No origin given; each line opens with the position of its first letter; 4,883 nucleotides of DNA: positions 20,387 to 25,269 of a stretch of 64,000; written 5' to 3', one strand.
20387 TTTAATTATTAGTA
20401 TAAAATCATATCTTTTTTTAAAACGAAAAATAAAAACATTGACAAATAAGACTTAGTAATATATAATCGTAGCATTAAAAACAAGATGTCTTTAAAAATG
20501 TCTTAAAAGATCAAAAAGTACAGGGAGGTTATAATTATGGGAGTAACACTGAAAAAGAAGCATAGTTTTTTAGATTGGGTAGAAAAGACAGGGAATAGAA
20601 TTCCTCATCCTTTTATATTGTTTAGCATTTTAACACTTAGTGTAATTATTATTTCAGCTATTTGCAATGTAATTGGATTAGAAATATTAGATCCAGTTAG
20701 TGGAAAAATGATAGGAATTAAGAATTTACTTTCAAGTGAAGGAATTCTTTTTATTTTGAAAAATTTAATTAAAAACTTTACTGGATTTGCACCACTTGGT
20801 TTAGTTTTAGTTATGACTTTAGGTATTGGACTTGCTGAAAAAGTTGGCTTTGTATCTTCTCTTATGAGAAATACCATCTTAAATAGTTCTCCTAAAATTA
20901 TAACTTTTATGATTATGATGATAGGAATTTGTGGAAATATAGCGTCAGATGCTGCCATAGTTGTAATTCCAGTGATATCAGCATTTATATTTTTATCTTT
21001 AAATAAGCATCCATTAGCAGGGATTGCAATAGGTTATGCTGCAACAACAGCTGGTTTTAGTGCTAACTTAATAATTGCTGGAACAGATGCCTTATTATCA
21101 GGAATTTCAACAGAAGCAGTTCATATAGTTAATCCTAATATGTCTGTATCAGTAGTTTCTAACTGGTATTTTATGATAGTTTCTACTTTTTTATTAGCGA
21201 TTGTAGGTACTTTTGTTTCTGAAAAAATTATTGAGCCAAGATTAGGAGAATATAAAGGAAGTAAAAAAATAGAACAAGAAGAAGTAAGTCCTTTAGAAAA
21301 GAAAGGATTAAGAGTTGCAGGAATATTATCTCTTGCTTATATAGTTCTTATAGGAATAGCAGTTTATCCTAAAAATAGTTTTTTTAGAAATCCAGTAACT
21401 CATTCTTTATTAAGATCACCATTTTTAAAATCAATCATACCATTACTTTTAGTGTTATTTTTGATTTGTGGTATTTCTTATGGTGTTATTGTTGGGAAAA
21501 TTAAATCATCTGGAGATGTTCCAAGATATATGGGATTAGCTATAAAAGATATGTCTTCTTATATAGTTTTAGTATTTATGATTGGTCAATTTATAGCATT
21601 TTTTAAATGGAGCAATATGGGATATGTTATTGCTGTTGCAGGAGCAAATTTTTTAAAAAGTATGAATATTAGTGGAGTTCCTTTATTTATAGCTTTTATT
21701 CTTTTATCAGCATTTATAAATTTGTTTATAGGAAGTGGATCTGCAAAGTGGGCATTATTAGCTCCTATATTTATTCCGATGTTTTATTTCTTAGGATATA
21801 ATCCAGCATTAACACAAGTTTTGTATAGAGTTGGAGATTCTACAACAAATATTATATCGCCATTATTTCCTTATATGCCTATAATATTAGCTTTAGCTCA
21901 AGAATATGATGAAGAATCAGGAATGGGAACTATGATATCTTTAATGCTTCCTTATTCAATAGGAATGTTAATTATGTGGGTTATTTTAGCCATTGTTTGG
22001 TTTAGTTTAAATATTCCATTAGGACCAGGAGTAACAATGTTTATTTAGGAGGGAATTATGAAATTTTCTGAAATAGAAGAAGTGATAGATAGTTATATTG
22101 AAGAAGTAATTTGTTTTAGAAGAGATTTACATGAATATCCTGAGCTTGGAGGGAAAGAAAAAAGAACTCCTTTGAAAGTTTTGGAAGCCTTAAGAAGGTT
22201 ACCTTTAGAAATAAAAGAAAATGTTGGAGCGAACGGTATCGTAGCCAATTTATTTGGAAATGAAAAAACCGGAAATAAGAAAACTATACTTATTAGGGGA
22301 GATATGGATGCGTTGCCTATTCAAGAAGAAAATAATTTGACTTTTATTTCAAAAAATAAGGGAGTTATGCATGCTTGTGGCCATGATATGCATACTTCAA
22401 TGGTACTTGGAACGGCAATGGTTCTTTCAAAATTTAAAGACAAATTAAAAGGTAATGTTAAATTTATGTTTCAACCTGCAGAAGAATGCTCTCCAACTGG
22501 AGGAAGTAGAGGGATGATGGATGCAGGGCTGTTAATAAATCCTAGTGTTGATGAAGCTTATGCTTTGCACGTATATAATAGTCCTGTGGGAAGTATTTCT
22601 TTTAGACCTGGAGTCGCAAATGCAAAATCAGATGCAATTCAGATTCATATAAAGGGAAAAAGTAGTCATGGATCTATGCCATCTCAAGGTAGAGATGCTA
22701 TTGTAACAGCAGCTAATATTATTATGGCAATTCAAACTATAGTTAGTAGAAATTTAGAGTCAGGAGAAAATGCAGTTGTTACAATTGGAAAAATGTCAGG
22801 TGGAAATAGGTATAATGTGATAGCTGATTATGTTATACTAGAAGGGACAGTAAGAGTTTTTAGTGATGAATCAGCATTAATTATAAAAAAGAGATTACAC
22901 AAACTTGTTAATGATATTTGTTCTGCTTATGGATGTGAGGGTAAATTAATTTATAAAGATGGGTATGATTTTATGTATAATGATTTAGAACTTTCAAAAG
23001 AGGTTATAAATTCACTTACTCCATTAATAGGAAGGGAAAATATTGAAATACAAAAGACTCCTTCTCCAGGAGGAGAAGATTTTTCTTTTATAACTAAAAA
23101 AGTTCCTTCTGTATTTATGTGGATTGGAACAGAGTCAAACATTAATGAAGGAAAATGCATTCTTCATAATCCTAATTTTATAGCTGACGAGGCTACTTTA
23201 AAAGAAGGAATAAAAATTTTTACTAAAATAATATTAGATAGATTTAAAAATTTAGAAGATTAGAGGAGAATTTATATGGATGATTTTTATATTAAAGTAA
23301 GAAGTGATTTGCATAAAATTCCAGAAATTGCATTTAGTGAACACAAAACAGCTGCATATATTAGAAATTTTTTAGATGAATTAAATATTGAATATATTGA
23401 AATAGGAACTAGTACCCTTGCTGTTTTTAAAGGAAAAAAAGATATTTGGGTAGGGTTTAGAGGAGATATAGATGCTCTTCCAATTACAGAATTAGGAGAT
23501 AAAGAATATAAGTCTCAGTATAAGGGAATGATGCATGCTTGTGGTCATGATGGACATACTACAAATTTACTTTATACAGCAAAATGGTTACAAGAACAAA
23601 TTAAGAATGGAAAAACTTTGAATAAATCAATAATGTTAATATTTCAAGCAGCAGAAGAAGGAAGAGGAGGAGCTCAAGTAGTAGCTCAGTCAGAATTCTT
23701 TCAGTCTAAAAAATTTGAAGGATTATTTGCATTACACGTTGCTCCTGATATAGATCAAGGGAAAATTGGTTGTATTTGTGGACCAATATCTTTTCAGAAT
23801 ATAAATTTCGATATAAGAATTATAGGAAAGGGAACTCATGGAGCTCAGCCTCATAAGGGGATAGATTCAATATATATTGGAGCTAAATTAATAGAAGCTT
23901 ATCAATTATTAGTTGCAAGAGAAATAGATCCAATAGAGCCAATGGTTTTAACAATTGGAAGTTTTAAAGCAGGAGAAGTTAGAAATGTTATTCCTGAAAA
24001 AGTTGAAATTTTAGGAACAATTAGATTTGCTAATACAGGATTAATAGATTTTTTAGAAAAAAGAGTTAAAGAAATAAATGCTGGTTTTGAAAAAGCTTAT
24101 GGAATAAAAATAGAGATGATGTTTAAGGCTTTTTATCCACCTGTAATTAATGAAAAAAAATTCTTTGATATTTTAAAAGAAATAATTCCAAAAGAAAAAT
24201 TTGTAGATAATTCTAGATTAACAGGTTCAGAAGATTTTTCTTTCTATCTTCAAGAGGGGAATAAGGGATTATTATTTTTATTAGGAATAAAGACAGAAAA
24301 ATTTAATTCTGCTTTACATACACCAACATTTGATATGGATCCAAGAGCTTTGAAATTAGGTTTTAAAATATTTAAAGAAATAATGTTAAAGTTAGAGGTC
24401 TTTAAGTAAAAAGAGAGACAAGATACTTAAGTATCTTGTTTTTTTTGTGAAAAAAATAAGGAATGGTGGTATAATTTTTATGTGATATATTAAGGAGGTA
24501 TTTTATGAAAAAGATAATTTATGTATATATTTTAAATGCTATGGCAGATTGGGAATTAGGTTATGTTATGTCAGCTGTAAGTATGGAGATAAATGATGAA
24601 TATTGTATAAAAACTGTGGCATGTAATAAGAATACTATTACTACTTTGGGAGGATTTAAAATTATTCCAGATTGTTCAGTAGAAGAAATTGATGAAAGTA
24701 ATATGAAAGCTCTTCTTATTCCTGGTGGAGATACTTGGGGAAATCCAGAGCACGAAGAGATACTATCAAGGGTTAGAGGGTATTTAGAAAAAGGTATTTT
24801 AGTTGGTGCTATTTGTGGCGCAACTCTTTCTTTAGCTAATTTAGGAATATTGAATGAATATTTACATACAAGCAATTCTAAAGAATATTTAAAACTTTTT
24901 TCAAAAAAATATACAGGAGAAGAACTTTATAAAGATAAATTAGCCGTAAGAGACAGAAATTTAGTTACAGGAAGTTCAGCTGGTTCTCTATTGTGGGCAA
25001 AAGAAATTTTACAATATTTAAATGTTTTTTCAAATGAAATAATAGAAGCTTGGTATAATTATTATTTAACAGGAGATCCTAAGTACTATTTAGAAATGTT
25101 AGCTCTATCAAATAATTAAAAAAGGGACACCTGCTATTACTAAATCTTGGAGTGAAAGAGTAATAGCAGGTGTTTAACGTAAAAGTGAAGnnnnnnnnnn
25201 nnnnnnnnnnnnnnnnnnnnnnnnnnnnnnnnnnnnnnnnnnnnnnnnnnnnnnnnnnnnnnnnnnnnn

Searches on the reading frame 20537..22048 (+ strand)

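Call 11: search_protein_families(library=pfam, proteins=[window:20537-22048:+], max_evalue=0.00001)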
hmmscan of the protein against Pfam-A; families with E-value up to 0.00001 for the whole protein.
window:20537-22048:+ (503 aa): 2 families
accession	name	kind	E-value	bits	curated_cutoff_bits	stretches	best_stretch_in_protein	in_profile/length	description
PF03806.19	ABG_transport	-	3.5e-185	616.5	27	1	11-501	2-500/502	AbgT putative transporter family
PF02667.20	SCFA_trans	-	1.8e-06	27.7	27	1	384-475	355-444/453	Short chain fatty acid transporter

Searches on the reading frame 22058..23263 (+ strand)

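Call 11: search_protein_families(library=pfam, proteins=[window:22058-23263:+], max_evalue=0.00001)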
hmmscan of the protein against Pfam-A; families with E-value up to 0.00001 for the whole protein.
window:22058-23263:+ (401 aa): 2 families
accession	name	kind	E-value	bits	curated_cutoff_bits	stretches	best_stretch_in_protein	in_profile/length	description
PF01546.33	Peptidase_M20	-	3.9e-43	148.2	24.6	1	78-393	1-205/206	Peptidase family M20/M25/M40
PF07687.19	M20_dimer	-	4.3e-11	43.1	21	1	194-289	9-104/107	Peptidase dimerisation domain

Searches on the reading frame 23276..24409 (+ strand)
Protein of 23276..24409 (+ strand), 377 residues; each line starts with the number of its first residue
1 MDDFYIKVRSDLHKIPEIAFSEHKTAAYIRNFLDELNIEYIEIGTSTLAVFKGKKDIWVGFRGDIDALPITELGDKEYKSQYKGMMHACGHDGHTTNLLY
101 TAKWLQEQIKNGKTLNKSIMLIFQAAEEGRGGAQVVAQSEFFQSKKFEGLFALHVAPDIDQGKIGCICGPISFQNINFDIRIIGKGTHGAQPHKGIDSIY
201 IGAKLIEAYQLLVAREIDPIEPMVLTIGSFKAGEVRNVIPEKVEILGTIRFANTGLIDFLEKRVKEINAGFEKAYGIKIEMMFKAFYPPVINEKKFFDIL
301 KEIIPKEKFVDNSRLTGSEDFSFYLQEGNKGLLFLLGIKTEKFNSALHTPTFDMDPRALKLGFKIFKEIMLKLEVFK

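Call 67: search_protein_families(library=pfam, proteins=[window:23276-24409:+], max_evalue=0.00001)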
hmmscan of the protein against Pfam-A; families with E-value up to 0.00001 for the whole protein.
window:23276-24409:+ (377 aa): 2 families
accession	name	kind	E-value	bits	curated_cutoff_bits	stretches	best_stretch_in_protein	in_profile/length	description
PF01546.33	Peptidase_M20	-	6.9e-34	118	24.6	1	61-371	2-205/206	Peptidase family M20/M25/M40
PF07687.19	M20_dimer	-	1e-10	42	21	1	176-267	7-98/107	Peptidase dimerisation domain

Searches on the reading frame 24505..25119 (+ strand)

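Call 67: search_protein_families(library=pfam, proteins=[window:24505-25119:+], max_evalue=0.00001)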
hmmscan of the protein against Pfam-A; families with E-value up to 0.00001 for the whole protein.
window:24505-25119:+ (204 aa): 1 family
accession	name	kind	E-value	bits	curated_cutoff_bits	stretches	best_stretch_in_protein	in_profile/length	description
PF01965.30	DJ-1_PfpI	-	2.6e-26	92.8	26.6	1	5-169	3-163/165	DJ-1/PfpI family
